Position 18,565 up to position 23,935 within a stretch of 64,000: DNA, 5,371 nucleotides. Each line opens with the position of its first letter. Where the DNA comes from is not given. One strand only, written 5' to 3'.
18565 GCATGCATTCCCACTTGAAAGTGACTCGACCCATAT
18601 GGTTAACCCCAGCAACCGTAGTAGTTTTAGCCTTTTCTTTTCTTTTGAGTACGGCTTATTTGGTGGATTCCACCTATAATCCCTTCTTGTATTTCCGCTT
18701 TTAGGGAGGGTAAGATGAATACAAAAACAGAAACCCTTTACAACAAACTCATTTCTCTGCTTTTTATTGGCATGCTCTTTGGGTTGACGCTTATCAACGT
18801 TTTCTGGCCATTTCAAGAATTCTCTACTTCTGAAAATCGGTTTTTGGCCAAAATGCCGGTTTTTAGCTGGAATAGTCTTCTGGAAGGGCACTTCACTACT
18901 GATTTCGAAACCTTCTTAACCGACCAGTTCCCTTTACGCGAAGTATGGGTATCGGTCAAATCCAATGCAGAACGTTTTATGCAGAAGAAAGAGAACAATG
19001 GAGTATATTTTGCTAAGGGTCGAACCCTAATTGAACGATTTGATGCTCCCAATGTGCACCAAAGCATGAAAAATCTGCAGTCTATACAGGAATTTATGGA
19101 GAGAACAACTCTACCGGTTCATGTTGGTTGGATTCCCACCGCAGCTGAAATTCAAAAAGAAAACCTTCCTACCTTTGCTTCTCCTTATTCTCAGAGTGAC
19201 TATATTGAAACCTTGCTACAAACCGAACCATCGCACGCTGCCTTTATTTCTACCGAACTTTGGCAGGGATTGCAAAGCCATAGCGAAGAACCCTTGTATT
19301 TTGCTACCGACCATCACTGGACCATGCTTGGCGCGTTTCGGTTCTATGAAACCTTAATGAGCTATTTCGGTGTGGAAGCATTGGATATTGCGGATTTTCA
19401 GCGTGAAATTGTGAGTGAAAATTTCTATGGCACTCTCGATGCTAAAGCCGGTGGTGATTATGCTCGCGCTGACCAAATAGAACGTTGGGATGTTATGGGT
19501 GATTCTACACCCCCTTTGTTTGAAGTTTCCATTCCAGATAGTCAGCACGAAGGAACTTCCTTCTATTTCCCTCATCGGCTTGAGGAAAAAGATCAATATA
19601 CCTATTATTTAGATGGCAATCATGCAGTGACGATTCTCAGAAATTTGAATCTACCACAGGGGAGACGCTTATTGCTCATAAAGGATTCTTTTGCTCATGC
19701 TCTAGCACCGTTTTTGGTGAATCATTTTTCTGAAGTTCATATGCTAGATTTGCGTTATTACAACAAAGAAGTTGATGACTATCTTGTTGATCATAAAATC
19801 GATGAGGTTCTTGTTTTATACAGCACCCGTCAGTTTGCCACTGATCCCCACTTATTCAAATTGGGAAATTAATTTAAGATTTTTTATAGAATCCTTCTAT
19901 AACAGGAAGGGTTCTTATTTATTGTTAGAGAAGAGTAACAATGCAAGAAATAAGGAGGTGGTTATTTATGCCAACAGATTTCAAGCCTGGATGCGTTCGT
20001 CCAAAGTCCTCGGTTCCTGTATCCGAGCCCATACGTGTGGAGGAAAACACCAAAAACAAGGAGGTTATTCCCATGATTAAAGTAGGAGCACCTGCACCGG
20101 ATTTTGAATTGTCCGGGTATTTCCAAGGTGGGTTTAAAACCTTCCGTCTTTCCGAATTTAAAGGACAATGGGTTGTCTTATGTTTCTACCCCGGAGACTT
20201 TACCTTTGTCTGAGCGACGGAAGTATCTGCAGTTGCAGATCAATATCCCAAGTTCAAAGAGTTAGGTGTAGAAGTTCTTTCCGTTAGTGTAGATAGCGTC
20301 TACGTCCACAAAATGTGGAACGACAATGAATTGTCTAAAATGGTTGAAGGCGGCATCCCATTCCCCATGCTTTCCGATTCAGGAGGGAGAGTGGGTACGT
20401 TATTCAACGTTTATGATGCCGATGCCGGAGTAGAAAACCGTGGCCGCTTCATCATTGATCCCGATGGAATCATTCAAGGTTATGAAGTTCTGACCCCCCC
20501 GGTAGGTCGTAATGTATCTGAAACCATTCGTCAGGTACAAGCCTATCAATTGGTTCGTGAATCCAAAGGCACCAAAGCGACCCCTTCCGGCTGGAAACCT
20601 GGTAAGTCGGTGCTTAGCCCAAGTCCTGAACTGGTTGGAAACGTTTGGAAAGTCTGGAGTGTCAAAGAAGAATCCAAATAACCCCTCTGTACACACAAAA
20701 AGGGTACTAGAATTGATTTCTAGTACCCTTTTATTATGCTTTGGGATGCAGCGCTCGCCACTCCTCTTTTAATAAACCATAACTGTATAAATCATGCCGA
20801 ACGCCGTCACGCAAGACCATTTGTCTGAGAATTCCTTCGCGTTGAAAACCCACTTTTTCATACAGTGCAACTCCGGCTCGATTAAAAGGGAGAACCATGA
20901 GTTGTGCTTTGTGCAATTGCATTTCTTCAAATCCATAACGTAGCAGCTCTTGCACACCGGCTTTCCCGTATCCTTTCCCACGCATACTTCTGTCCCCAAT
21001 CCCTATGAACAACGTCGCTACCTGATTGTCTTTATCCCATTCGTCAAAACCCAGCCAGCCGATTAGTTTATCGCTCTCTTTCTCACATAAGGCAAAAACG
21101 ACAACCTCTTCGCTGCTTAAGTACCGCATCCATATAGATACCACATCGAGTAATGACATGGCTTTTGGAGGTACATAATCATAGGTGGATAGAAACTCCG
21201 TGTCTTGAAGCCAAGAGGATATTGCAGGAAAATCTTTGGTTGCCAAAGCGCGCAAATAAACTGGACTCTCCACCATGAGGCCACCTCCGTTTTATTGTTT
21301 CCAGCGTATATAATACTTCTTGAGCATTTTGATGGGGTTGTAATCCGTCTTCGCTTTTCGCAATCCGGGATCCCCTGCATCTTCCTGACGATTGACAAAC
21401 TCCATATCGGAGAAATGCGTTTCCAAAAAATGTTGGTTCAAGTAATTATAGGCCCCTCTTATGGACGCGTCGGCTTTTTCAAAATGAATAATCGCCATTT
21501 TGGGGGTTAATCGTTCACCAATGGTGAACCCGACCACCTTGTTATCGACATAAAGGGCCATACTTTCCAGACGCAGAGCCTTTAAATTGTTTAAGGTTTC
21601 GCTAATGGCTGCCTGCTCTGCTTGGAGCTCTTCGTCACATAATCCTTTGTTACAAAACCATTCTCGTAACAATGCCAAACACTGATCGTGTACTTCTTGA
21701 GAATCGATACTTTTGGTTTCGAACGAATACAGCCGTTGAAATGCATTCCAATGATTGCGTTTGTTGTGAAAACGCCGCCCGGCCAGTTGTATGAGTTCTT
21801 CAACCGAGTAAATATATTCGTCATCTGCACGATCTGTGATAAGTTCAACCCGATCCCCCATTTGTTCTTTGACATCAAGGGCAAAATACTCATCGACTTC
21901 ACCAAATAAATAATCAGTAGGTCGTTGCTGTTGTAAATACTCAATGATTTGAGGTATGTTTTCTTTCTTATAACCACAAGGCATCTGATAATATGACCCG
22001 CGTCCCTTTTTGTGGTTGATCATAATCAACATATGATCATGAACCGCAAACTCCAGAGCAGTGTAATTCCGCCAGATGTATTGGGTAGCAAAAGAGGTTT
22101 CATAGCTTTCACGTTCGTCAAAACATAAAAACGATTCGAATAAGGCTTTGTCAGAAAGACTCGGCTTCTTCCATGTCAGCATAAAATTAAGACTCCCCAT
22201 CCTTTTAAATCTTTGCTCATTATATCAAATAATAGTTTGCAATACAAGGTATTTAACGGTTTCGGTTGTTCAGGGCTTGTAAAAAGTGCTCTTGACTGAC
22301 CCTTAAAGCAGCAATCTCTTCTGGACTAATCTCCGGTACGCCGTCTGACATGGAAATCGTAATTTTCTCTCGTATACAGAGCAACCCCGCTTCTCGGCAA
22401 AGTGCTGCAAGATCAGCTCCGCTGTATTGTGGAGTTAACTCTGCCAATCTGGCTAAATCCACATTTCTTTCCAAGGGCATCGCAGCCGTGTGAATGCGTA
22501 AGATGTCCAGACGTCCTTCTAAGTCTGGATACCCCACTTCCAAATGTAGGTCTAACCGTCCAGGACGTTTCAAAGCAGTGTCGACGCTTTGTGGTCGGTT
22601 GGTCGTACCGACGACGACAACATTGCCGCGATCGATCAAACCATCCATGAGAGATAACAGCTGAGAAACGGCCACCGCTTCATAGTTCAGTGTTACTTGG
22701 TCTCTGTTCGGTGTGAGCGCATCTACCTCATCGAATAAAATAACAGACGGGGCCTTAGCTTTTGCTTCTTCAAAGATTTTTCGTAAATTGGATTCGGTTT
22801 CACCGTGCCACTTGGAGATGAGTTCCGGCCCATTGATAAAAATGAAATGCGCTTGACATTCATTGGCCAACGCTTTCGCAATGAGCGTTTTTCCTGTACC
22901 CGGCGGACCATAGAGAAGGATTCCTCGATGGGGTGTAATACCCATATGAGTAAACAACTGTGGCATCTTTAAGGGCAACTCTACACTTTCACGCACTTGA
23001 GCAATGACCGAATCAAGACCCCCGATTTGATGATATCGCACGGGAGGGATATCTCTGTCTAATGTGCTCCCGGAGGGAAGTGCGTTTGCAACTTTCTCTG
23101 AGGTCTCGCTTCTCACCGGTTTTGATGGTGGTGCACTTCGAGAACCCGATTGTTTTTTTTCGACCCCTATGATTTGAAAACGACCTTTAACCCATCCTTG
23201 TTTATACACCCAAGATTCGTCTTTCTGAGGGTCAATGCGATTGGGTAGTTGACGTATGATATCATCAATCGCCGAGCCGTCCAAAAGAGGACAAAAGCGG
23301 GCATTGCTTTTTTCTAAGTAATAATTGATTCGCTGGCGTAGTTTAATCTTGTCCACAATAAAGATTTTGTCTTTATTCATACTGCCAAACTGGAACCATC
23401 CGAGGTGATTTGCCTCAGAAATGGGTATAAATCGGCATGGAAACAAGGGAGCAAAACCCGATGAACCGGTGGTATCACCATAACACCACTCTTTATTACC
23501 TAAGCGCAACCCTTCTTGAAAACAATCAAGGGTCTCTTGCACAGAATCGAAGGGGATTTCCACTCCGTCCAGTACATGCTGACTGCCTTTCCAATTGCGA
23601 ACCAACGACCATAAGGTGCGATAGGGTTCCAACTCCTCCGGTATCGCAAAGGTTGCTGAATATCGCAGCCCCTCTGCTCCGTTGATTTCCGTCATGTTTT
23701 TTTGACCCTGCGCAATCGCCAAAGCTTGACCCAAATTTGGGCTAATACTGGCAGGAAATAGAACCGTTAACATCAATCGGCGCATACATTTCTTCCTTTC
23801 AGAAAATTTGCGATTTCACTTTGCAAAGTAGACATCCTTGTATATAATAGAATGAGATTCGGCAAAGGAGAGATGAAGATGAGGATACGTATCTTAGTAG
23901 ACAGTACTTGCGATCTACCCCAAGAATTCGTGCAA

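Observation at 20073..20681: Peroxiredoxin with UGA (selenocysteine) replacing the peroxidatic cysteine, plus a downstream SECIS-like hairpin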

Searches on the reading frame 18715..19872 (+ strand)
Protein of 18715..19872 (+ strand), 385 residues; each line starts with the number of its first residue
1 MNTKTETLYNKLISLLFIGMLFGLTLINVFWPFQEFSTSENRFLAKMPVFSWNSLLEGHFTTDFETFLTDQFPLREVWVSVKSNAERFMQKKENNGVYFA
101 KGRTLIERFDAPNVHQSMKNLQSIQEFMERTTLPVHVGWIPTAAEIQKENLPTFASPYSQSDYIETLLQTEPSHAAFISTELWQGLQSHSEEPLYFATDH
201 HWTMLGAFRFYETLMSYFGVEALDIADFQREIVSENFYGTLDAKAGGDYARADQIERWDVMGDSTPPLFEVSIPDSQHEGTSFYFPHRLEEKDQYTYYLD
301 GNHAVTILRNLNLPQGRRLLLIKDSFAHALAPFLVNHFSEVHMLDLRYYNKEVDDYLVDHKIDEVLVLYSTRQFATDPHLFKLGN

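Call 12: find_encoding_contigs(protein=window:18715-19872:+, flank=10000, max_places=4)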
Protein window:18715-19872:+ (385 aa): 14 contigs read that carry it; 4 places shown.
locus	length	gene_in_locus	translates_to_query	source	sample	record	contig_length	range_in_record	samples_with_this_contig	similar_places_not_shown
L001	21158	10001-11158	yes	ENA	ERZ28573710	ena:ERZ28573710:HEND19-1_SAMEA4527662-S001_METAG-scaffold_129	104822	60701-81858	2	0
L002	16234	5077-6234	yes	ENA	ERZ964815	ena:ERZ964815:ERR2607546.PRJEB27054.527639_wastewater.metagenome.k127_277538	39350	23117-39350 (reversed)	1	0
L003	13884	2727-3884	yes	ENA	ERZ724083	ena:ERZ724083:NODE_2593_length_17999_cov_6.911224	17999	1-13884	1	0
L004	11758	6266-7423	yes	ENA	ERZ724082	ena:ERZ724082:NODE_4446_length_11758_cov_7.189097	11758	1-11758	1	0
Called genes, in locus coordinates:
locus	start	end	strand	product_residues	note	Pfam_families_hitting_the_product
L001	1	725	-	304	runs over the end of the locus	PF09648:YycI (weak)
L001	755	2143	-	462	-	-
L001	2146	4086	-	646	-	PF00672:HAMP, PF00989:PAS, PF13188:PAS_8 (weak), PF13596:PAS_10 (weak), PF08448:PAS_4, PF00512:HisKA, PF02518:HATPase_c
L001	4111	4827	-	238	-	PF00072:Response_reg, PF00486:Trans_reg_C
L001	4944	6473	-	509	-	PF01476:LysM (weak), PF07501:G5, PF01551:Peptidase_M23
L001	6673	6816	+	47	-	-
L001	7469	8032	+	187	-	PF00657:Lipase_GDSL (faint), PF13472:Lipase_GDSL_2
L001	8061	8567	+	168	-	PF14270:DUF4358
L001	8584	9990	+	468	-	PF03062:MBOAT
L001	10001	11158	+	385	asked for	PF16822:ALGX (weak), PF14286:DHHW (weak)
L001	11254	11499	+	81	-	PF00578:AhpC-TSA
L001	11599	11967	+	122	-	PF00578:AhpC-TSA, PF10417:1-cysPrx_C (weak)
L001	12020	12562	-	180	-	PF13302:Acetyltransf_3, PF13420:Acetyltransf_4, PF00583:Acetyltransf_1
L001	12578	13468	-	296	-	PF09924:LPG_synthase_C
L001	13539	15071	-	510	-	PF05496:RuvB_N (weak), PF13191:AAA_16 (faint), PF13401:AAA_22 (faint), PF00004:AAA, PF17862:AAA_lid_3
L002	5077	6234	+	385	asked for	PF16822:ALGX (weak), PF14286:DHHW (weak)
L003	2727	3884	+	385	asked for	PF16822:ALGX (weak), PF14286:DHHW (weak)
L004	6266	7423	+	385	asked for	PF16822:ALGX (weak), PF14286:DHHW (weak)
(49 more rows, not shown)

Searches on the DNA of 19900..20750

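Call 10: search_rna_families(source=window, start=19900, end=20750, threshold=evalue, max_evalue=10, show_alignments=3)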
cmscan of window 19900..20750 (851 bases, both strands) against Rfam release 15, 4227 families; matches with E-value up to 10: 4.
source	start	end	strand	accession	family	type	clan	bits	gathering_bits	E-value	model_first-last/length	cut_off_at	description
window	20690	20737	+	RF03210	mir-7359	Gene; miRNA;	-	18.4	90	1.9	1-56/56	no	mir-7359 microRNA precursor family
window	20688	20740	-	RF03384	mir-7180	Gene; miRNA;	-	17.1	78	1.3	1-58/58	no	mir-7180 microRNA precursor family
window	20692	20738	-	RF04136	MIR1862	Gene; miRNA;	-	16.2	84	4.2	20-70/90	no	MIR1862 microRNA precursor family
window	20697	20733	+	RF00693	mir-147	Gene; miRNA;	-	15.9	57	4.6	1-78/78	no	mir-147 microRNA precursor family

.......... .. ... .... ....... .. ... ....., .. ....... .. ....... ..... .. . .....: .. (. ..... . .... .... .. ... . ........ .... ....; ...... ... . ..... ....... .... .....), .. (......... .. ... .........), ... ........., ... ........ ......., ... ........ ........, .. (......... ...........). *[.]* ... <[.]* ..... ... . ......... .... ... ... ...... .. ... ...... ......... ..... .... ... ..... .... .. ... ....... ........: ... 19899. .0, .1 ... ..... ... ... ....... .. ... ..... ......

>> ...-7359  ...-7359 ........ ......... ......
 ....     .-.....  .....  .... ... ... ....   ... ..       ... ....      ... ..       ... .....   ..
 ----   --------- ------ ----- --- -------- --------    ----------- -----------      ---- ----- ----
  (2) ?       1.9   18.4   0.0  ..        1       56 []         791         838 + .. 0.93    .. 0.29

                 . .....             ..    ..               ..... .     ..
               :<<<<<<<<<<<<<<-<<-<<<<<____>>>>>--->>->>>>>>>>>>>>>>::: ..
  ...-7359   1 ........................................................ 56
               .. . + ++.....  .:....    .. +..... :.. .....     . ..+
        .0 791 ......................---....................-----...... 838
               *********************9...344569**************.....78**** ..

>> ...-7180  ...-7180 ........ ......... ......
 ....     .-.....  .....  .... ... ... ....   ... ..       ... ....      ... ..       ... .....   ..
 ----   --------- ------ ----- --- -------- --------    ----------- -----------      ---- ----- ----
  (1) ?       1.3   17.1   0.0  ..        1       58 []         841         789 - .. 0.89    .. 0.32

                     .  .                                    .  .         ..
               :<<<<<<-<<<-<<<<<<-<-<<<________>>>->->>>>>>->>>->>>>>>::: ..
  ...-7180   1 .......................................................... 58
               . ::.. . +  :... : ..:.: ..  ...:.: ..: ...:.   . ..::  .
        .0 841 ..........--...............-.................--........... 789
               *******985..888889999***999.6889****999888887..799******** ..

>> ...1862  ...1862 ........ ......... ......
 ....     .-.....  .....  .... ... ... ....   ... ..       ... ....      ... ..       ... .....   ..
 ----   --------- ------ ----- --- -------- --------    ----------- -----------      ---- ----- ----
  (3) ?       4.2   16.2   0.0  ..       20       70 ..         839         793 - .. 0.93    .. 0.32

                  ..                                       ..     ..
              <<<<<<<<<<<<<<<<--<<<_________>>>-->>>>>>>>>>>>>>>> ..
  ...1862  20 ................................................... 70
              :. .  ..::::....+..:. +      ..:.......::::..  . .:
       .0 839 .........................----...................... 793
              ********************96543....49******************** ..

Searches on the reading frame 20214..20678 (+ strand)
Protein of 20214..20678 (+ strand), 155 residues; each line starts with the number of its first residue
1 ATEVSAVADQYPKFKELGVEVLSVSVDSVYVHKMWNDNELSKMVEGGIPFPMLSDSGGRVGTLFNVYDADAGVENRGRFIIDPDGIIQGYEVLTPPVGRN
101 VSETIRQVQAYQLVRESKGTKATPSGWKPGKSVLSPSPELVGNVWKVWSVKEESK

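Call 23: find_related_loci(query=A1, collection=genome_contigs, flank=3000)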
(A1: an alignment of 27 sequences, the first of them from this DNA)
Query A1 (155 aa) in genome_contigs; peptide patterns used: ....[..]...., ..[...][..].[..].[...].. (x = any residue, [..] = any of these).
600 stretches matched a pattern (row limit reached: there are more); 597 encode a relative of the query (tblastn E <= 1e-3); the best 80 are kept; 80 distinct loci.
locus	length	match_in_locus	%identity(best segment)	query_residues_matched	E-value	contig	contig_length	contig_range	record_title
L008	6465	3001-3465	93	1-155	8e-97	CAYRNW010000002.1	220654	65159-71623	MAG TPA_asm: uncultured Eubacteriales bacterium isolate SRP241326_co3_59 genome assembly, contig: NODE_53_length_220654_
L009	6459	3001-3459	85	1-153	1e-85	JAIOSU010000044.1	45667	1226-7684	MAG: Clostridiales bacterium isolate SMBSF52 bin_38_k127_585735, whole genome shotgun sequence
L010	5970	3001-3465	85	1-155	6e-86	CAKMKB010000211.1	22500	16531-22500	uncultured Clostridia bacterium isolate OKU11 genome assembly, contig: MEGAHIT_co_assembly_000000033488, whole genome sh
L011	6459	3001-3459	85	1-153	3e-85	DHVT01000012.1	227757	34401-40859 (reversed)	MAG TPA_asm: Firmicutes bacterium UBA5201 UBA5201_contig_4390, whole genome shotgun sequence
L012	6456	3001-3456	78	1-152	1e-83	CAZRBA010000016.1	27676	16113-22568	MAG TPA_asm: uncultured Caldithrix sp. isolate binchicken_co219_178 genome assembly, contig: k141_1761, whole genome sho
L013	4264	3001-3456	78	1-152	6e-83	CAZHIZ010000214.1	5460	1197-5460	MAG TPA_asm: uncultured Caldithrix sp. isolate SRP163575_co3_317 genome assembly, contig: NODE_16065_length_5460_cov_8.2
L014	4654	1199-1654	78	1-152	9e-83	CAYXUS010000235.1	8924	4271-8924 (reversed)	MAG TPA_asm: uncultured Caldithrix sp. isolate binchicken_co381_46 genome assembly, contig: k141_945551, whole genome sh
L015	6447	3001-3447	79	1-149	1e-82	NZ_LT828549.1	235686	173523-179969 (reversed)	Desulfamplus magnetovallimortis isolate PRJEB14757, whole genome shotgun sequence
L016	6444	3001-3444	78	1-148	5e-82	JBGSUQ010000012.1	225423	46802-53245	MAG: Spirochaetota bacterium isolate JTS-AC436 k141_229145, whole genome shotgun sequence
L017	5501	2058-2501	80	1-148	8e-82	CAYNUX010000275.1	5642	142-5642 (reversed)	MAG TPA_asm: uncultured Cytophagia bacterium isolate binchicken_co8_151 genome assembly, contig: NODE_28735_length_5642_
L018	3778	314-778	77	1-155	5e-82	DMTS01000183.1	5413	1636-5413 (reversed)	MAG TPA_asm: Candidatus Delongbacteria bacterium isolate UBA12480 contig_83247, whole genome shotgun sequence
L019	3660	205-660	76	1-152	1e-81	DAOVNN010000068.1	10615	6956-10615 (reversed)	MAG TPA_asm: Candidatus Krumholzibacteriota bacterium isolate CSMAG_1498 CSMAG_1498_k141_56810_length_10615_cov_23.0000,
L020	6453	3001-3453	77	1-151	2e-81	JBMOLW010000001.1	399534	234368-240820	MAG: Nitrospirota bacterium isolate Betzabe_MAG034 MAG034_1, whole genome shotgun sequence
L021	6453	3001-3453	77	1-151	2e-81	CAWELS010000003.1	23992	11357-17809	MAG: Bryobacterales bacterium isolate MFD05684.bin.2.124 genome assembly, contig: contig_102517, whole genome shotgun se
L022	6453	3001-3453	76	1-151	3e-81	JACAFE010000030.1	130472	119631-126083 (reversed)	MAG: Nitrospirae bacterium isolate L.E.N.5_1 k119_432914, whole genome shotgun sequence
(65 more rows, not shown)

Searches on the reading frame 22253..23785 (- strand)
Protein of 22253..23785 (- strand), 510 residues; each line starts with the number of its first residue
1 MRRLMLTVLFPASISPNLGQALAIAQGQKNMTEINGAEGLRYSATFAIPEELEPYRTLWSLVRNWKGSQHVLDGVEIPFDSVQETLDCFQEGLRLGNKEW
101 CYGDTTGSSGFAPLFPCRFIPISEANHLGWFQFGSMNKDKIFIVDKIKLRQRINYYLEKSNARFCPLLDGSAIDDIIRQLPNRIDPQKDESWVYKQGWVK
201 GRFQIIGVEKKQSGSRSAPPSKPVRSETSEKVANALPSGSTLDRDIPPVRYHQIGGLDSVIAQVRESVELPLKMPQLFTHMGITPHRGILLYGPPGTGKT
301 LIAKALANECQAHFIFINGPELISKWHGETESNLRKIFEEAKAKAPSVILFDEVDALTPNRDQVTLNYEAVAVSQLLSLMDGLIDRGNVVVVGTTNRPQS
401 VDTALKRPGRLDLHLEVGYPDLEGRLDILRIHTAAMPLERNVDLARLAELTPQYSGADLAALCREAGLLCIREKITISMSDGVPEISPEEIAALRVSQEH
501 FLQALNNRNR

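Call 30: search_protein_families(library=ncbifam, proteins=[window:22253-23785:-], max_evalue=0.00001)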
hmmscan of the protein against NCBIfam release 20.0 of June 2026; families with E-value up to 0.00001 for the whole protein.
window:22253-23785:- (510 aa): 16 families
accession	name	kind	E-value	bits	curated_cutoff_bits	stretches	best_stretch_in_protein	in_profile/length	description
TIGR01243.1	CDC48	subfamily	1.6e-98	330.9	802.65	1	237-506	163-433/733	CDC48 family AAA ATPase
NF003069.1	PRK03992.1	subfamily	2.3e-81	273.9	500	1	246-477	125-360/379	proteasome-activating nucleotidase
TIGR01242.2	TIGR01242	subfamily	4.7e-79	266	500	1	245-480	107-346/362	proteasome-activating nucleotidase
NF047747.1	PrtsmActNtasePan2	equivalog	6.3e-68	229.8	700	1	245-476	144-378/397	proteasome-activating nucleotidase Pan2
NF047748.1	PrtsmActNtasePan1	equivalog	4.2e-67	226.9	750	1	246-480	142-380/405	proteasome-activating nucleotidase Pan1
TIGR01241.2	FtsH_fam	equivalog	9.1e-61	206.3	600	1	245-475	155-387/598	ATP-dependent zinc metalloprotease FtsH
TIGR03689.1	pup_AAA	equivalog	3.7e-55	187.6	504.75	1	245-441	175-387/512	proteasome ATPase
NF008004.0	PRK10733.1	equivalog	9.3e-47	159.3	1008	1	251-479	151-382/644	ATP-dependent zinc metalloprotease FtsH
NF041006.2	cell_div_CdvC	equivalog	7.2e-46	156.8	650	1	241-475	92-327/370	cell division protein CdvC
NF042959.1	IteA_antiphage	equivalog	4.9e-28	98.3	510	1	264-466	104-300/367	anti-phage ATPase IteA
TIGR03922.1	T7SS_EccA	equivalog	1.5e-11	43.6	466.65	1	271-395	294-423/557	type VII secretion AAA-ATPase EccA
NF003229.0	PRK04195.1-5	equivalog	7.4e-10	38.1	280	1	286-365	44-123/413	replication factor C large subunit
NF047784.1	MadB_ATPase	equivalog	2.9e-08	33.2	475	0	334-438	127-227/298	MadB family AAA-type ATPase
NF038214.1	IS21_help_AAA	equivalog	5.2e-07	29.6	200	1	276-372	80-178/232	IS21-like element helper ATPase IstB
NF009881.0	PRK13341.1-2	equivalog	1.8e-06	26.1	651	1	289-319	55-85/736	AAA family ATPase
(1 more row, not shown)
